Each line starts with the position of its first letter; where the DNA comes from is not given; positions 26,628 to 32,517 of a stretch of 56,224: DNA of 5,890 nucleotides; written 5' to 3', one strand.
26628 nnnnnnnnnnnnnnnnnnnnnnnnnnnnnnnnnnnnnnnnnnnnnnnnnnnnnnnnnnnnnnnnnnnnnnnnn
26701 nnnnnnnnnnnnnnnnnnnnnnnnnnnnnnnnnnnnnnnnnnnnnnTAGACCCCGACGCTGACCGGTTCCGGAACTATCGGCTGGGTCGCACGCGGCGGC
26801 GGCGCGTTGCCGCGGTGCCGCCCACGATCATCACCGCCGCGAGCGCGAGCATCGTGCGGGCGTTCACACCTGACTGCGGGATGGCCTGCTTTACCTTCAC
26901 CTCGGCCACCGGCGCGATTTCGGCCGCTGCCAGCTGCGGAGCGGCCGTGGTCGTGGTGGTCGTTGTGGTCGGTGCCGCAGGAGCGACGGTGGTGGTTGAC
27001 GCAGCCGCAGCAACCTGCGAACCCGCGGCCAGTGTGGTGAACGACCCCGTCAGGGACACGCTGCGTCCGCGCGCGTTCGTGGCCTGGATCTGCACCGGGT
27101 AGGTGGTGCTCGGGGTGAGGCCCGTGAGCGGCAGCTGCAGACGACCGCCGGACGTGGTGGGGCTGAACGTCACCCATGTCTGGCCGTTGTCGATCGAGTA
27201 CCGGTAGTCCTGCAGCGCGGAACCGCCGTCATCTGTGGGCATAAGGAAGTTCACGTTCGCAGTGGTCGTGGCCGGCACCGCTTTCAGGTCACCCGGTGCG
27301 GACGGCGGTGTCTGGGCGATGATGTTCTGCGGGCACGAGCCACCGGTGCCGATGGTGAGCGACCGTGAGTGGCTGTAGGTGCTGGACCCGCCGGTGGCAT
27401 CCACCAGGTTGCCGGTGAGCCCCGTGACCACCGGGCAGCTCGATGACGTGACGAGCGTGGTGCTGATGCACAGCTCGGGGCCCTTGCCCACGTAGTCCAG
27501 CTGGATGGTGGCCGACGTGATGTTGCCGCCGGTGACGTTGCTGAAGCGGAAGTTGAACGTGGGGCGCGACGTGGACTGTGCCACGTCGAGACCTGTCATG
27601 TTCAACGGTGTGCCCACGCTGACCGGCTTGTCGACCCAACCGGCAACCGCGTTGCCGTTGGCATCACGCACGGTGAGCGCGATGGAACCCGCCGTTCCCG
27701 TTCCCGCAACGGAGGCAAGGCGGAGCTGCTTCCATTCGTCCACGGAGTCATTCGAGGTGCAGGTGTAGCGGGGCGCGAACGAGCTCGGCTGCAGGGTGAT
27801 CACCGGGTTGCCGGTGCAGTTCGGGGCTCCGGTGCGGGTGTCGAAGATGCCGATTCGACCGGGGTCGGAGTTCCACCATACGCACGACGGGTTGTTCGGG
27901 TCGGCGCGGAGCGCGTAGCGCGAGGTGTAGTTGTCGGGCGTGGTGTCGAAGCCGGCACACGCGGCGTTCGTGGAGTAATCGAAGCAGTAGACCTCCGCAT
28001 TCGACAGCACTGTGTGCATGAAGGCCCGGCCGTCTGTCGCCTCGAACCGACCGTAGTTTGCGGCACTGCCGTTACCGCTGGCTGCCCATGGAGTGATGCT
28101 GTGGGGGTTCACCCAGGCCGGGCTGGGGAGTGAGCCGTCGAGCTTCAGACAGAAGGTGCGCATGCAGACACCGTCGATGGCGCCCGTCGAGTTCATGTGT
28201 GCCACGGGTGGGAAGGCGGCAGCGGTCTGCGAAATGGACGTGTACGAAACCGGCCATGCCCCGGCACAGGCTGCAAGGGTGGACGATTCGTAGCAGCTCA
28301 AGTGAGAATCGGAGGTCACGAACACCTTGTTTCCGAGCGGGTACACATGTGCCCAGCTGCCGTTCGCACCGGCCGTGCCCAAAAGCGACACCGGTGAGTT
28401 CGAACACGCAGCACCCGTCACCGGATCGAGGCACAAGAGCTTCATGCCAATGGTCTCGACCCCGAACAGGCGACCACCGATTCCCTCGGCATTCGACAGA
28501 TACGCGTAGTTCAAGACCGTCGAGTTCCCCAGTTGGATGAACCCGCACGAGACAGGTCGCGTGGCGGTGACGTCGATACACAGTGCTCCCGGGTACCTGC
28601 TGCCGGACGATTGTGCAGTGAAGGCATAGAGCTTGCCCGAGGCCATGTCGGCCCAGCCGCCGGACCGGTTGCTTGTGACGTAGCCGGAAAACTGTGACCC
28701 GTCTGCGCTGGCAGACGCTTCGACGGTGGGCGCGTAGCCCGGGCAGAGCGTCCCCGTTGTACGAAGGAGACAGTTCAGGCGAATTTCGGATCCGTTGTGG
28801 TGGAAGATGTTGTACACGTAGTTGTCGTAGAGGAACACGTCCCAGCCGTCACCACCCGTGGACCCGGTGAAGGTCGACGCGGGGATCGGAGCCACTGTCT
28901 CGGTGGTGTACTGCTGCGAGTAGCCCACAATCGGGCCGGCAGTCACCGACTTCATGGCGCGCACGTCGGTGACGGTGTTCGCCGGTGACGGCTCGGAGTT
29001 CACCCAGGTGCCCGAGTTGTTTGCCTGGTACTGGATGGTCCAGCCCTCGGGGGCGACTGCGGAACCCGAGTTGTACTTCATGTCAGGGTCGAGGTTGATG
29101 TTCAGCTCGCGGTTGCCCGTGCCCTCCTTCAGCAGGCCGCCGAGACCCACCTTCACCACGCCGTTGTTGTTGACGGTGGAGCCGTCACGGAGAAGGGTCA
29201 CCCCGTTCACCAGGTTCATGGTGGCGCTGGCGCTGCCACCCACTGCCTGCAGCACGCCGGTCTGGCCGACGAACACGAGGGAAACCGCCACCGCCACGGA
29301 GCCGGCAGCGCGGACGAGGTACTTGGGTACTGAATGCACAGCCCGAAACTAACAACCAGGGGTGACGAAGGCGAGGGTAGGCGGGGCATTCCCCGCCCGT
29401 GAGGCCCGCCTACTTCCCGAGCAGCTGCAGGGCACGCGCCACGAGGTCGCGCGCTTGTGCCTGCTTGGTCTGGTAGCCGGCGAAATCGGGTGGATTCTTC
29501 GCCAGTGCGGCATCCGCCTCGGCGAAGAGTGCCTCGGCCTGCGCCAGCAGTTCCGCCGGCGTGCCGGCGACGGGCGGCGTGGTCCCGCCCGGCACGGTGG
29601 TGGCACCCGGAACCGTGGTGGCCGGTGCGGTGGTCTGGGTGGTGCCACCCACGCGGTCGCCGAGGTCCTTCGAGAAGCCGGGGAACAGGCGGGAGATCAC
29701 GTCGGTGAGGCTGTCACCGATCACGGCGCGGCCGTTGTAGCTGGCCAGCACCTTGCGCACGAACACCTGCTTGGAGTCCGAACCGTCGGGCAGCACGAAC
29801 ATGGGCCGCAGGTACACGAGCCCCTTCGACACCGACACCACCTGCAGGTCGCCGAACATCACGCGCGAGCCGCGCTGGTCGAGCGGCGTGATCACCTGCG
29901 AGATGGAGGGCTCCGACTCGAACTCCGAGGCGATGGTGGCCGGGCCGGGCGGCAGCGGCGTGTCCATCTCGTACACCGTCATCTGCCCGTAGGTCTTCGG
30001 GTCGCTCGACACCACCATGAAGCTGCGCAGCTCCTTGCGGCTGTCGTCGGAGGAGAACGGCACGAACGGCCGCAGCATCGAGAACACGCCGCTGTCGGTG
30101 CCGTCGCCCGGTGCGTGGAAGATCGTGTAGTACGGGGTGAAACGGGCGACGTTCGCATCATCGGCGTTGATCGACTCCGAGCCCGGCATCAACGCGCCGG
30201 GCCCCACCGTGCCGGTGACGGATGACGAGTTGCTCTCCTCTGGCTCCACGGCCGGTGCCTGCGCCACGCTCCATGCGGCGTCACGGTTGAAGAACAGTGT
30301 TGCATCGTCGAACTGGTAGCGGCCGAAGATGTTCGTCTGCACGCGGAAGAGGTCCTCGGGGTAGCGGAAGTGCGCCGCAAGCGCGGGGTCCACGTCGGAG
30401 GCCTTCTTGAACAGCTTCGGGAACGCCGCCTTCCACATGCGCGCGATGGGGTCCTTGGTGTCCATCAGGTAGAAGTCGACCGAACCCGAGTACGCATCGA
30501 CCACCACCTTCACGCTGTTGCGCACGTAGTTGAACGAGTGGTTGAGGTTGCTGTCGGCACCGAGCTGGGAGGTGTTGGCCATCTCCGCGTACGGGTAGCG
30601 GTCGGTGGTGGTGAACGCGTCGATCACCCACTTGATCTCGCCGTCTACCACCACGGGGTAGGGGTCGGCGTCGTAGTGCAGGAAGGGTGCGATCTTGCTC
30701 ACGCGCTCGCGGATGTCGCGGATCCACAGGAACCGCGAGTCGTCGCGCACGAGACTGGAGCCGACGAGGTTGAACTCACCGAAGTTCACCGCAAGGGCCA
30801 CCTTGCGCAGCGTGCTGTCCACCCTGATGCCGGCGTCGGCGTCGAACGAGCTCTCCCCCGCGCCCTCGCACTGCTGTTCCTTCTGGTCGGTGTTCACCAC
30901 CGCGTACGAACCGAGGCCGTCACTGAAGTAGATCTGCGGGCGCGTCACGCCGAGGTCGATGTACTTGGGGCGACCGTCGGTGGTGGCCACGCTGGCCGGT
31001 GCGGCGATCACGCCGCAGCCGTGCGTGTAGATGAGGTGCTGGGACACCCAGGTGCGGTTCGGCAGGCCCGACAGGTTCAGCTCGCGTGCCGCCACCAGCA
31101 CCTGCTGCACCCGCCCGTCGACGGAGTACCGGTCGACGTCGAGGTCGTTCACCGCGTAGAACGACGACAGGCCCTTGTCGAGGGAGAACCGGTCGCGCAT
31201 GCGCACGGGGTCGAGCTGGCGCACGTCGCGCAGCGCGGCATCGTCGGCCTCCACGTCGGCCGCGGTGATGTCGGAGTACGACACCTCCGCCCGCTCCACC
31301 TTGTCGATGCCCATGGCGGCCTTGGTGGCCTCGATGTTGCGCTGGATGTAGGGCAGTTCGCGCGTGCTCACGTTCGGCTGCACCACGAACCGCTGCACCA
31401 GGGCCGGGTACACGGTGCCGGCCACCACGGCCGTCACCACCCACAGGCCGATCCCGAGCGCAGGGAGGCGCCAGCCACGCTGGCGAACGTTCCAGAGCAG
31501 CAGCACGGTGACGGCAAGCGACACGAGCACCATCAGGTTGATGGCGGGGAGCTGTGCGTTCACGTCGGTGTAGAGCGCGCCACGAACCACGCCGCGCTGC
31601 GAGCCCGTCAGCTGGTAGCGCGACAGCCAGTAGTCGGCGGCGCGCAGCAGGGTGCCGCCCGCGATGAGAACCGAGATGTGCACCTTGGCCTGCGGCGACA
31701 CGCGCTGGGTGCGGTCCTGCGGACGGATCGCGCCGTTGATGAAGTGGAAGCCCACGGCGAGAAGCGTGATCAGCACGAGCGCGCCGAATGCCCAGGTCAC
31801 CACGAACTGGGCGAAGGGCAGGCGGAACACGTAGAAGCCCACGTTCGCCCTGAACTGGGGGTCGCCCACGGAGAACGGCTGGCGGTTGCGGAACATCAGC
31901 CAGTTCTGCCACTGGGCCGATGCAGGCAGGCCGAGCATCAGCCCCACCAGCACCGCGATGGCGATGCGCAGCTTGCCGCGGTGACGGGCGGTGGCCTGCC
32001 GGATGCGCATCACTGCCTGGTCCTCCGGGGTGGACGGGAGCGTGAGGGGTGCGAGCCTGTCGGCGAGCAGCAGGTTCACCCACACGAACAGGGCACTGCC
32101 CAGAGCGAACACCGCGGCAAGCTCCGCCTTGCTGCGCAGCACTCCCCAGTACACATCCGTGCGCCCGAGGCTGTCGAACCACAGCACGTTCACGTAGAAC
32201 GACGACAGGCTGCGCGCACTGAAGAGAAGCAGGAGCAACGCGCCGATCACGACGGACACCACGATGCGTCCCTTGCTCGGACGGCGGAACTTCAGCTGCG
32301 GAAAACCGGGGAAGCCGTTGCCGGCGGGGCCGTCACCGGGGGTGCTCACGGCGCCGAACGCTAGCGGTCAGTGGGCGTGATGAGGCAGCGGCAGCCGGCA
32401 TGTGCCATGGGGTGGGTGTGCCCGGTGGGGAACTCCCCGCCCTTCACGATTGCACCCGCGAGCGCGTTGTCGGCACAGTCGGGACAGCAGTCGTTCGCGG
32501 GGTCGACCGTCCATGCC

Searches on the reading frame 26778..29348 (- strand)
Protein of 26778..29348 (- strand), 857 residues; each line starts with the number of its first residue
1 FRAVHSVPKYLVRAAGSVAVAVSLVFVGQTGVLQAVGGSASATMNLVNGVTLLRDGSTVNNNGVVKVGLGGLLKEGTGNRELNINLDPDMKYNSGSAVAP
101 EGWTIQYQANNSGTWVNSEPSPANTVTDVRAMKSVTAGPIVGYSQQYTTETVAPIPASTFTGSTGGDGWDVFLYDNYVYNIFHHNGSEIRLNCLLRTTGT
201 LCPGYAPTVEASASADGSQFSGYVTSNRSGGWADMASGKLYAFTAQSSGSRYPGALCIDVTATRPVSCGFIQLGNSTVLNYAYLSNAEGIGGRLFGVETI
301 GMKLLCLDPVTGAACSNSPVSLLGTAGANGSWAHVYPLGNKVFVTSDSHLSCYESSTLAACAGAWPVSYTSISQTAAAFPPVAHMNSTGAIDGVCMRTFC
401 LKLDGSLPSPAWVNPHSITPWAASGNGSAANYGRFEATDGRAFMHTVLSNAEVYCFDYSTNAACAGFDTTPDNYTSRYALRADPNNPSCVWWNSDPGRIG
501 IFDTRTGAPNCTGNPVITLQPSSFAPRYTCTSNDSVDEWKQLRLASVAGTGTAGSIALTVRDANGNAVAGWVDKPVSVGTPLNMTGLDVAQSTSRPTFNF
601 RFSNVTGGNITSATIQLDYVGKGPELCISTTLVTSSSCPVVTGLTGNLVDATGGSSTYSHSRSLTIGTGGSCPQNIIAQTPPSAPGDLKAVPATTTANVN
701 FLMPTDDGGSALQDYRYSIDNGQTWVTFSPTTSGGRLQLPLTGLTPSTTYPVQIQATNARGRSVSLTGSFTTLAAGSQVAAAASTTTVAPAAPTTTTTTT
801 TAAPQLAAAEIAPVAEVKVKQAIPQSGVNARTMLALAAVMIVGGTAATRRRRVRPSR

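Call 18: search_protein_families(library=pfam, proteins=[window:26778-29348:-], max_evalue=0.0001)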
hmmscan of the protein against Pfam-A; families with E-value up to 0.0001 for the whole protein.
window:26778-29348:- (857 aa): 1 family
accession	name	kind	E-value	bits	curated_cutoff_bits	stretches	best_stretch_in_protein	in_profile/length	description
PF00041.27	fn3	-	1.9e-05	25.2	25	1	683-763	1-75/84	Fibronectin type III domain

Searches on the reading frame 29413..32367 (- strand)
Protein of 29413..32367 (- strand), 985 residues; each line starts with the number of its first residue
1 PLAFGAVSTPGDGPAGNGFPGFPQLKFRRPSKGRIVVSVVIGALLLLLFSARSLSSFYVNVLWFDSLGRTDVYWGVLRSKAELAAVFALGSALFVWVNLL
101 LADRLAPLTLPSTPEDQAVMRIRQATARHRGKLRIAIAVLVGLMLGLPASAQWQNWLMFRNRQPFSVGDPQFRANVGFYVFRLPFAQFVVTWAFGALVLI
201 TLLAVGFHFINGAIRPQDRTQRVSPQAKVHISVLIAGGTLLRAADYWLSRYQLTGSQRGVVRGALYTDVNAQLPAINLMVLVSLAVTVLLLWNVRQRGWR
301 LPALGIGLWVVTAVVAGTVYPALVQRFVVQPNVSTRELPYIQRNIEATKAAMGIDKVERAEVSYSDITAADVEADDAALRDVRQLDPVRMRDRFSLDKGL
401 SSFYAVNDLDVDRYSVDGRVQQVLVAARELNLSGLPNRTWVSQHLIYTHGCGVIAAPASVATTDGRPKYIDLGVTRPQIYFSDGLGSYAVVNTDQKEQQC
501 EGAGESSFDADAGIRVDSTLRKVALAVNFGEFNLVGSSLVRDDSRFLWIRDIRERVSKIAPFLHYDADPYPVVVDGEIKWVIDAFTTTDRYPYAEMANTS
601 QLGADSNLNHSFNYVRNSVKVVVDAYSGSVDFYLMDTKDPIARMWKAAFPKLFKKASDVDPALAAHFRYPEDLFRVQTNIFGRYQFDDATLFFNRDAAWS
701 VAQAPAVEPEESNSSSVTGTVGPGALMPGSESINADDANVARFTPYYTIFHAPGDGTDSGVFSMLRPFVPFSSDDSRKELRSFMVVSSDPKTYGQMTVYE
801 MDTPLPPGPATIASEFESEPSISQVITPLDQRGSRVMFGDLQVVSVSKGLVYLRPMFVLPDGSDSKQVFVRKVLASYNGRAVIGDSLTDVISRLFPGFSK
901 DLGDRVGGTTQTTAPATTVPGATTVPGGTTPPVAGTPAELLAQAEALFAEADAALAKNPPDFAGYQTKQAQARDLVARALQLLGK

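Call 18: search_protein_families(library=pfam, proteins=[window:29413-32367:-], max_evalue=0.0001)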
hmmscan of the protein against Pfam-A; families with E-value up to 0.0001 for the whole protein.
window:29413-32367:- (985 aa): 1 family
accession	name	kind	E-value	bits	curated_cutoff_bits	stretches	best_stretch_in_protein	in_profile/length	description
PF03699.18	UPF0182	-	8.8e-233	775.2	27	1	39-827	3-768/770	Uncharacterised protein family (UPF0182)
